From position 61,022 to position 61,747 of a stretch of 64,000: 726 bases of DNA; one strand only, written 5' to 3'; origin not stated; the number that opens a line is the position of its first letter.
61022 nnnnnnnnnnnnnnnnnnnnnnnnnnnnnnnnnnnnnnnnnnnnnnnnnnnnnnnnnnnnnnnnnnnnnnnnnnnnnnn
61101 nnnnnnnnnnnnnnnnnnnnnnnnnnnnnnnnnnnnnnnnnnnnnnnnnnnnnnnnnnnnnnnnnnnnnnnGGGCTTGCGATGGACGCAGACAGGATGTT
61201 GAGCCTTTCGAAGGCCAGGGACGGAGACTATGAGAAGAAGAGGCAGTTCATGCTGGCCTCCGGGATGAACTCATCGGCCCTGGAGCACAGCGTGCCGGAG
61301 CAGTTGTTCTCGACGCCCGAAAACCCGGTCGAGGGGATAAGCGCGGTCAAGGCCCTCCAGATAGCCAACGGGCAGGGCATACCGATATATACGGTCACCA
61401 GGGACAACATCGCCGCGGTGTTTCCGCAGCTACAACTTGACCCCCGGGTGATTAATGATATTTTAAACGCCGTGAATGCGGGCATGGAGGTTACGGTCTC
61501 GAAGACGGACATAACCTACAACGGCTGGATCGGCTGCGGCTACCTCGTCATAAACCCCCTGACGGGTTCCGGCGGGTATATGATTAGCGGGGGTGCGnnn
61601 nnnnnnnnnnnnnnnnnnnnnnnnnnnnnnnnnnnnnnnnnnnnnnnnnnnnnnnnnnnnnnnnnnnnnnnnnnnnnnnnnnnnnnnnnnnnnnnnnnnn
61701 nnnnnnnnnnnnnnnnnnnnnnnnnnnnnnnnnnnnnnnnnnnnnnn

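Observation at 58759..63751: Riboswitch-gated locus with the layout of a polymorphic toxin/immunity system, built on a transglutaminase-core giant protein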

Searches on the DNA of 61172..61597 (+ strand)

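Call 28: search_rna_families(sources=[L004, L010, L014, L015, L017, L022, L036], threshold=gathering)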
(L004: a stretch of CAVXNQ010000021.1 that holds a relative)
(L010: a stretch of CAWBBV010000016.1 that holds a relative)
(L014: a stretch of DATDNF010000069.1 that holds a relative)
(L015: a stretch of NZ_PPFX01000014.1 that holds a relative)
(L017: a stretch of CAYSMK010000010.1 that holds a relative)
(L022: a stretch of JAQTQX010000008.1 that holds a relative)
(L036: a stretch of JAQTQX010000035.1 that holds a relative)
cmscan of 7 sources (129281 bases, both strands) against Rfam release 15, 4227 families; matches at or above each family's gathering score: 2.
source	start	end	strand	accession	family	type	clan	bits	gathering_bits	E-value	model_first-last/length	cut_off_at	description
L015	1143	1322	-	RF00013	6S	Gene;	-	93.6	46.4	4.4e-17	1-187/187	no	6S / SsrS RNA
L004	2704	2793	+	RF01051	c-di-GMP-I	Cis-reg; riboswitch;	CL00126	54.5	35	1.4e-07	1-87/87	no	c-di-GMP-I riboswitch aptamer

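Call 29: search_rna_families(sources=[L005, L016, L025, L011, L020, L030, L001], threshold=gathering)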
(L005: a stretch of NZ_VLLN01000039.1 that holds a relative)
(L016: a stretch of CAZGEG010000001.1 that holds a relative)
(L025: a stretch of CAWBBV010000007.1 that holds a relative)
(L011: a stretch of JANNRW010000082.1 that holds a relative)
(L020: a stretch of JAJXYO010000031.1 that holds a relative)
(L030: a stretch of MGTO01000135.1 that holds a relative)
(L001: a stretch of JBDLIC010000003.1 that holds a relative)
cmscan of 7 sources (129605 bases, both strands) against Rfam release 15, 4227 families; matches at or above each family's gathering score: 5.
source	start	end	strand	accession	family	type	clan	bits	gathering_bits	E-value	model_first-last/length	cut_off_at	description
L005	7606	7686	+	RF01051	c-di-GMP-I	Cis-reg; riboswitch;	CL00126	60.8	35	4e-09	1-87/87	no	c-di-GMP-I riboswitch aptamer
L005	12462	12535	-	RF00029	Intron_gpII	Intron;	-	57.1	40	2.8e-08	1-77/77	no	Group II catalytic intron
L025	4074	4154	+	RF01051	c-di-GMP-I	Cis-reg; riboswitch;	CL00126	57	35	3.4e-08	1-87/87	no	c-di-GMP-I riboswitch aptamer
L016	7566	7640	+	RF01051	c-di-GMP-I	Cis-reg; riboswitch;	CL00126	55.1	35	1e-07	1-87/87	no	c-di-GMP-I riboswitch aptamer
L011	1076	1150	+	RF00029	Intron_gpII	Intron;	-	41.9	40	0.00015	1-77/77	no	Group II catalytic intron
